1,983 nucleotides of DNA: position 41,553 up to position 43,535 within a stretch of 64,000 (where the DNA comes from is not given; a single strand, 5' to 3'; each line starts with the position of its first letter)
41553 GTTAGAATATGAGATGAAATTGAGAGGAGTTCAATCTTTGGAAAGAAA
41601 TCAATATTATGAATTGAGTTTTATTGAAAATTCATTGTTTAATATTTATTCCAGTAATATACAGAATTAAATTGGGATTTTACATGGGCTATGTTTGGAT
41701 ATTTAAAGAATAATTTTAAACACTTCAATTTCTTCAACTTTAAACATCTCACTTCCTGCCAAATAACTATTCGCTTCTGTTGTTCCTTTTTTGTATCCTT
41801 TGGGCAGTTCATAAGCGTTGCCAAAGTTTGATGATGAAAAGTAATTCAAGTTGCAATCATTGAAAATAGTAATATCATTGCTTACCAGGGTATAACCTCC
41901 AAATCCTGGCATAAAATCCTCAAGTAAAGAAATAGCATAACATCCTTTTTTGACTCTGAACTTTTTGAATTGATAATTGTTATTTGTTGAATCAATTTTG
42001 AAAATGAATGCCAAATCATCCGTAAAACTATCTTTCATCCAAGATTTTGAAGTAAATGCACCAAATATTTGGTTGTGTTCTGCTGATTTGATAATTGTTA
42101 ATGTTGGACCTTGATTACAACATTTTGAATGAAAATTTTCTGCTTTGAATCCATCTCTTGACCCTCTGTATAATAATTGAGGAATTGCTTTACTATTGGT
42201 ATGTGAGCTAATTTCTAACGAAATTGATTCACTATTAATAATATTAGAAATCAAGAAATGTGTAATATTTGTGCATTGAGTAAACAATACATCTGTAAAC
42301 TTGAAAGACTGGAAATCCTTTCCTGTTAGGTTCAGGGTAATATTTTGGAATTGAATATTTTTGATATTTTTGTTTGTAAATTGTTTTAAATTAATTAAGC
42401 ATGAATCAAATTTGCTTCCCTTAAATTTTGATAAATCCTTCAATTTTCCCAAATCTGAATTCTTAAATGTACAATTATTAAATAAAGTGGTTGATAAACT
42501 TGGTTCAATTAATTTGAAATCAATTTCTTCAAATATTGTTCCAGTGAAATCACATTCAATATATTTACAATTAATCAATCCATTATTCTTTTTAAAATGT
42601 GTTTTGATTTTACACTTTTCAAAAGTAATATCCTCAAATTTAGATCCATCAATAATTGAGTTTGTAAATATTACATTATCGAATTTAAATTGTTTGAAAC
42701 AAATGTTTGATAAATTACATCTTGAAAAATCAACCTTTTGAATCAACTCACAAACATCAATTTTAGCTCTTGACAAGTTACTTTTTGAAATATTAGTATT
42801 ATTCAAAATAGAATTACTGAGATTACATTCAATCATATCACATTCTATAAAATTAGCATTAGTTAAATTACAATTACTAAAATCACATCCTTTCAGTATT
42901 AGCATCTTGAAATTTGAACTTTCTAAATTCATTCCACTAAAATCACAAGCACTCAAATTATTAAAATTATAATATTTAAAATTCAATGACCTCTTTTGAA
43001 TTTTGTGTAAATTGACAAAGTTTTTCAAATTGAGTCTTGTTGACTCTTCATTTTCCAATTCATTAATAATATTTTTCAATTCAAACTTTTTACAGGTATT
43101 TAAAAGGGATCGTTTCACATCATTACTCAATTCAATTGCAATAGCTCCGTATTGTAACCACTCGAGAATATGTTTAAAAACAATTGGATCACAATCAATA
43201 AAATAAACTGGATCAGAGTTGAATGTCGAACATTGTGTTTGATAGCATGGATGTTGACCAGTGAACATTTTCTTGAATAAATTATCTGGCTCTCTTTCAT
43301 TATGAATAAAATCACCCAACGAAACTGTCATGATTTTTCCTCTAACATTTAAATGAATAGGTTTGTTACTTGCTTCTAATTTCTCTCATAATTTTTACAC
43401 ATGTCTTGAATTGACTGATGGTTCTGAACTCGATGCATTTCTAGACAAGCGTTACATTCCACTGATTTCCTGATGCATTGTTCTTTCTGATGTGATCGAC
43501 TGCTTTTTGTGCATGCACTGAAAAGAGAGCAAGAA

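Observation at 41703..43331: Unusual fusion: T1-type BTB + long pentapeptide-repeat solenoid + C-terminal TLDc domain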

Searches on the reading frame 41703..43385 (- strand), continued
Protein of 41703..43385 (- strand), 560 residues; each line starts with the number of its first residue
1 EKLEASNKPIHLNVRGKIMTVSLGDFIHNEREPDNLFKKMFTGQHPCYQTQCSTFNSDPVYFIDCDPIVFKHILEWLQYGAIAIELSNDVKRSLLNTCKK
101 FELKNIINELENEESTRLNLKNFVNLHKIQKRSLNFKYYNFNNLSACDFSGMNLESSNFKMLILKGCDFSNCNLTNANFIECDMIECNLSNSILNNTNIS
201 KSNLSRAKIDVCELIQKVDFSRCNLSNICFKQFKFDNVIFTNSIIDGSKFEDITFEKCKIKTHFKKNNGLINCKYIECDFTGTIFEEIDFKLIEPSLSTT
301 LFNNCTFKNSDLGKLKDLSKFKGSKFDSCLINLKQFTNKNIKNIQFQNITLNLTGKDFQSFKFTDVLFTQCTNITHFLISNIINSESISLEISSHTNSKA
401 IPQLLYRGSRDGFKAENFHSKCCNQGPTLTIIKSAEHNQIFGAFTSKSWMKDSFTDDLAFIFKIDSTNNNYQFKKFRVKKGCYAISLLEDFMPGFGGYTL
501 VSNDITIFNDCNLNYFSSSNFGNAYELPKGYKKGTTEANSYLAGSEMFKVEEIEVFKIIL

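Call 47: search_protein_families(library=pfam, proteins=[P0253, P0251, P0257, P0256, P0254, P0131], max_evalue=0.01)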
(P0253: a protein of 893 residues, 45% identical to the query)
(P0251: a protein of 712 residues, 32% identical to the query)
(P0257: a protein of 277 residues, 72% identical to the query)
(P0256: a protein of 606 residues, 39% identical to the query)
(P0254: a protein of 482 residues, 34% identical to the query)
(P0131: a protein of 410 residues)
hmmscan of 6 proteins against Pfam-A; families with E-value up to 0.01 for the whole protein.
P0253 (893 aa): 9 families
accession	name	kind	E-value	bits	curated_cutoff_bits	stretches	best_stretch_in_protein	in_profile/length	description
PF07534.22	TLD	-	2e-29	103.1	24.5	1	731-891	14-168/170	TLDc domain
PF02214.28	BTB_2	-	2.5e-25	89.1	21.4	3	143-250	2-91/94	BTB/POZ domain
PF14835.12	zf-RING_6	-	1e-05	25.8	35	1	314-356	3-47/65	zf-RING of BARD1-type protein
PF13923.12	zf-C3HC4_2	-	3.6e-05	23.9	27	1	320-355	1-40/40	Zinc finger, C3HC4 type (RING finger)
PF13445.12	zf-RING_UBOX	-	7.2e-05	23.2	25.2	1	321-353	1-39/39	RING-type zinc-finger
PF15227.12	zf-C3HC4_4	-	0.00013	22.5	30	1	321-347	1-26/42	zinc finger of C3HC4-type, RING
PF14634.12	zf-RING_5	-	0.00023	21.5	27.9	1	320-356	1-42/43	zinc-RING finger domain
PF00097.31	zf-C3HC4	-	0.0015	18.8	21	1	321-355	1-40/40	Zinc finger, C3HC4 type (RING finger)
PF13639.12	zf-RING_2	-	0.0046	17.6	27.3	1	320-356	2-44/44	Ring finger domain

P0251 (712 aa): 5 families
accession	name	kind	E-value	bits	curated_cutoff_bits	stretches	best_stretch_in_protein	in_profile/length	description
PF07534.22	TLD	-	3.5e-25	89.3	24.5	1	560-707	24-169/170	TLDc domain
PF00805.28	Pentapeptide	-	4.8e-19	68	20.2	2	482-517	5-40/40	Pentapeptide repeats (8 copies)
PF13599.13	Pentapeptide_4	-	1.3e-14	54.5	38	3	483-543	6-63/78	Pentapeptide repeat region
PF13576.12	Pentapeptide_3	-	2.7e-10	40.8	27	0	482-518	3-42/48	Pentapeptide repeats (9 copies)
PF02214.28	BTB_2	-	0.0034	18.1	21.4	0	138-227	1-88/94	BTB/POZ domain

P0257 (277 aa): 4 families
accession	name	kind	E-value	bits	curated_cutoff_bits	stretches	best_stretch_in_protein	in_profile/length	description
PF14634.12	zf-RING_5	-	0.0002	21.7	27.9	1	47-82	2-42/43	zinc-RING finger domain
PF13445.12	zf-RING_UBOX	-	0.00064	20.1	25.2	1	47-72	1-25/39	RING-type zinc-finger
PF21362.3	Sina_RING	-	0.0096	16.5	29.3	1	47-81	1-35/35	E3 ubiquitin-protein ligase sina/sinah, RING finger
PF00097.31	zf-C3HC4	-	0.0097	16.2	21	1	47-81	1-40/40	Zinc finger, C3HC4 type (RING finger)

P0256 (606 aa): 5 families
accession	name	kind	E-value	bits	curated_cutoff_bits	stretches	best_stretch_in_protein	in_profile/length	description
PF07534.22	TLD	-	1.1e-22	81.1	24.5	1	433-605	4-169/170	TLDc domain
PF02214.28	BTB_2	-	1.7e-12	48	21.4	1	72-143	1-72/94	BTB/POZ domain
PF07647.24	SAM_2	-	6.7e-07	29.8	20.5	1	295-360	2-66/66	SAM domain (Sterile alpha motif)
PF00536.37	SAM_1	-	1.1e-05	26.1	23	1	296-348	2-52/64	SAM domain (Sterile alpha motif)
PF24423.1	OVT1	-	0.0093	16.8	30.9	1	13-64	43-97/100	Major antigen, helical domain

P0254 (482 aa): 3 families
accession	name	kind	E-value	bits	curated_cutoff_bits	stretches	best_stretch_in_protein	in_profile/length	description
PF00805.28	Pentapeptide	-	1e-05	25.4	20.2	0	265-293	7-35/40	Pentapeptide repeats (8 copies)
PF13599.13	Pentapeptide_4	-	3.6e-05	24.2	38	0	299-332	2-36/78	Pentapeptide repeat region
PF13576.12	Pentapeptide_3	-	6.8e-05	23.4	27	1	303-335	9-39/48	Pentapeptide repeats (9 copies)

P0131 (410 aa): 2 families
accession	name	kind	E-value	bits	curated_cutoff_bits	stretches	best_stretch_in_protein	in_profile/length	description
PF07534.22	TLD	-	1.3e-23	84.2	24.5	1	238-408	4-168/170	TLDc domain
PF02214.28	BTB_2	-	0.0017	19.1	21.4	1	122-210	1-80/94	BTB/POZ domain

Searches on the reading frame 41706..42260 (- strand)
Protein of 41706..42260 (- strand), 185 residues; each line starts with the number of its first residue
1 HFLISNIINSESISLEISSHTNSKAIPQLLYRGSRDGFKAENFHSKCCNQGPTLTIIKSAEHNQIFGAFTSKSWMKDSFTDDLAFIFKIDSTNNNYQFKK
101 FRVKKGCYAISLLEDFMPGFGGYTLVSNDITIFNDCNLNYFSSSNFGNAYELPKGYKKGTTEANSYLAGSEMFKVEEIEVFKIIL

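Call 27: search_solved_structures(query=window:41706-42260:-, max_evalue=10, show_alignments=5)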
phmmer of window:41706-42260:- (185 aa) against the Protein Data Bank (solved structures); distinct sequences matched with E-value up to 10: 3.
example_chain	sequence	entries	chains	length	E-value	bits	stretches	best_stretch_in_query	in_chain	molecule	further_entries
6r82_A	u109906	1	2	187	0.0014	21.6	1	27-85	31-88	GTPase-activating protein skywalker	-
3ckm_A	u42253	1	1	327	0.19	14.6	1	15-79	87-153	YRAM (HI1655)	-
5kcn_A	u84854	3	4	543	0.66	12.9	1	15-62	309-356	Penicillin-binding protein activator LpoA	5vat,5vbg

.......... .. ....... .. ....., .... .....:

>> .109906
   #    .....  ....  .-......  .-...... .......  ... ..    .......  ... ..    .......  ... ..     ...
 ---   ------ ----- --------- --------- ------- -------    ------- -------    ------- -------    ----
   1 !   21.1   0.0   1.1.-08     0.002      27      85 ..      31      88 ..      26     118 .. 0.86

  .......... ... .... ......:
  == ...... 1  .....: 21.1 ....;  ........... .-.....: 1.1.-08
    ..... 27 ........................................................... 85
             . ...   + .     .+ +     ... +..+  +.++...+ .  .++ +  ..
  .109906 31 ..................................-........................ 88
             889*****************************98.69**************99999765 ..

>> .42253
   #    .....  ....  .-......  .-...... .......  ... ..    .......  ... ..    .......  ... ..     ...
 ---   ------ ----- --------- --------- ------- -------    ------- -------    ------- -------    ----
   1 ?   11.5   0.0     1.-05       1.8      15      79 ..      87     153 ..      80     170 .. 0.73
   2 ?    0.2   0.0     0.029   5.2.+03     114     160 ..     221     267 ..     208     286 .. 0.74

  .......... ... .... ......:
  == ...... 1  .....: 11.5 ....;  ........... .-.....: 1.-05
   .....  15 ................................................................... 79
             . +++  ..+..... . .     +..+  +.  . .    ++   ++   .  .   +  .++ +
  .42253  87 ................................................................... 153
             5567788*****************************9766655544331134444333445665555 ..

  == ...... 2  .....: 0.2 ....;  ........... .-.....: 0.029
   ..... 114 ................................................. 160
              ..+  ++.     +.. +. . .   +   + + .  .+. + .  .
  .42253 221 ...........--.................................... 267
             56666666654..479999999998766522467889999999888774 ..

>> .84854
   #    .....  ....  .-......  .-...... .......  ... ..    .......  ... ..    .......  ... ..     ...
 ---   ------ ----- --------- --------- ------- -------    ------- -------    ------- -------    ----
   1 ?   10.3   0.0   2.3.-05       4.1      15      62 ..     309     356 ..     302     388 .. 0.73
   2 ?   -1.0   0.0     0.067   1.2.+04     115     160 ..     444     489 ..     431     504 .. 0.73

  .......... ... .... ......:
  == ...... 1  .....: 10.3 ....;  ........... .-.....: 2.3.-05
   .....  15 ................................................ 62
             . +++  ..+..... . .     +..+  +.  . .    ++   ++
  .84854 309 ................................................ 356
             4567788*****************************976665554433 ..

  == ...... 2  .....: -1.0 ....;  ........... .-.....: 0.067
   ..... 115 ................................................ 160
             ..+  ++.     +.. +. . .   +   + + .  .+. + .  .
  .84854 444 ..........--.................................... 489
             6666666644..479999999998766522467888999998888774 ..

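Call 41: search_solved_structures(query=A4, max_evalue=1, show_alignments=5)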
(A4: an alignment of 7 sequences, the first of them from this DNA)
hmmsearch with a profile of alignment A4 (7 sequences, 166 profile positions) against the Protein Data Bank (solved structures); distinct sequences matched with E-value up to 1: 15.
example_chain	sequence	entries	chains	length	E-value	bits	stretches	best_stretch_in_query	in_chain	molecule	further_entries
6r82_A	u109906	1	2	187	2.2e-06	30.8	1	7-72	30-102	GTPase-activating protein skywalker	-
7unf_U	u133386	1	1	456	0.00038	23.5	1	9-82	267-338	KIAA1609 protein, isoform CRA_a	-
7une_U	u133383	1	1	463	0.00039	23.5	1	9-82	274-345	KIAA1609 protein, isoform CRA_a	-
7u8o_U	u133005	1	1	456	0.00047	23.2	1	9-83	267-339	TLDc protein mEAK-7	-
7u4t_W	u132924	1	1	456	0.00074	22.6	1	16-82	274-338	MTOR-associated protein MEAK7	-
4acj_A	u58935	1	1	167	0.013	18.5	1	10-82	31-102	WU:FB25H12 PROTEIN,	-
1td9_A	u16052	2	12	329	0.025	17.6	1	9-42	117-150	Phosphate acetyltransferase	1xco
7obp_A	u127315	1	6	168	0.03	17.4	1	11-72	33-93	NCOA7-AS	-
8ar6_A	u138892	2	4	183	0.036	17.1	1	11-72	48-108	Nuclear receptor coactivator 7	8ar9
7uzg_T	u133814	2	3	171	0.041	16.9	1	11-72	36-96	Nuclear receptor coactivator 7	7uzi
7uzj_T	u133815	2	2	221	0.07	16.2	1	11-72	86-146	Nuclear receptor coactivator 7B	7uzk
4e4r_A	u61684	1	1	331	0.27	14.3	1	9-41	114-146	Phosphate acetyltransferase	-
1tzf_A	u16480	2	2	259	0.54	13.3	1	59-112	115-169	Glucose-1-phosphate cytidylyltransferase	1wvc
7lm6_A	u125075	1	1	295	0.65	13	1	55-141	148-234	Adhesion protein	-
7fde_P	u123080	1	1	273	0.68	12.9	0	35-76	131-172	Oxidation resistance protein 1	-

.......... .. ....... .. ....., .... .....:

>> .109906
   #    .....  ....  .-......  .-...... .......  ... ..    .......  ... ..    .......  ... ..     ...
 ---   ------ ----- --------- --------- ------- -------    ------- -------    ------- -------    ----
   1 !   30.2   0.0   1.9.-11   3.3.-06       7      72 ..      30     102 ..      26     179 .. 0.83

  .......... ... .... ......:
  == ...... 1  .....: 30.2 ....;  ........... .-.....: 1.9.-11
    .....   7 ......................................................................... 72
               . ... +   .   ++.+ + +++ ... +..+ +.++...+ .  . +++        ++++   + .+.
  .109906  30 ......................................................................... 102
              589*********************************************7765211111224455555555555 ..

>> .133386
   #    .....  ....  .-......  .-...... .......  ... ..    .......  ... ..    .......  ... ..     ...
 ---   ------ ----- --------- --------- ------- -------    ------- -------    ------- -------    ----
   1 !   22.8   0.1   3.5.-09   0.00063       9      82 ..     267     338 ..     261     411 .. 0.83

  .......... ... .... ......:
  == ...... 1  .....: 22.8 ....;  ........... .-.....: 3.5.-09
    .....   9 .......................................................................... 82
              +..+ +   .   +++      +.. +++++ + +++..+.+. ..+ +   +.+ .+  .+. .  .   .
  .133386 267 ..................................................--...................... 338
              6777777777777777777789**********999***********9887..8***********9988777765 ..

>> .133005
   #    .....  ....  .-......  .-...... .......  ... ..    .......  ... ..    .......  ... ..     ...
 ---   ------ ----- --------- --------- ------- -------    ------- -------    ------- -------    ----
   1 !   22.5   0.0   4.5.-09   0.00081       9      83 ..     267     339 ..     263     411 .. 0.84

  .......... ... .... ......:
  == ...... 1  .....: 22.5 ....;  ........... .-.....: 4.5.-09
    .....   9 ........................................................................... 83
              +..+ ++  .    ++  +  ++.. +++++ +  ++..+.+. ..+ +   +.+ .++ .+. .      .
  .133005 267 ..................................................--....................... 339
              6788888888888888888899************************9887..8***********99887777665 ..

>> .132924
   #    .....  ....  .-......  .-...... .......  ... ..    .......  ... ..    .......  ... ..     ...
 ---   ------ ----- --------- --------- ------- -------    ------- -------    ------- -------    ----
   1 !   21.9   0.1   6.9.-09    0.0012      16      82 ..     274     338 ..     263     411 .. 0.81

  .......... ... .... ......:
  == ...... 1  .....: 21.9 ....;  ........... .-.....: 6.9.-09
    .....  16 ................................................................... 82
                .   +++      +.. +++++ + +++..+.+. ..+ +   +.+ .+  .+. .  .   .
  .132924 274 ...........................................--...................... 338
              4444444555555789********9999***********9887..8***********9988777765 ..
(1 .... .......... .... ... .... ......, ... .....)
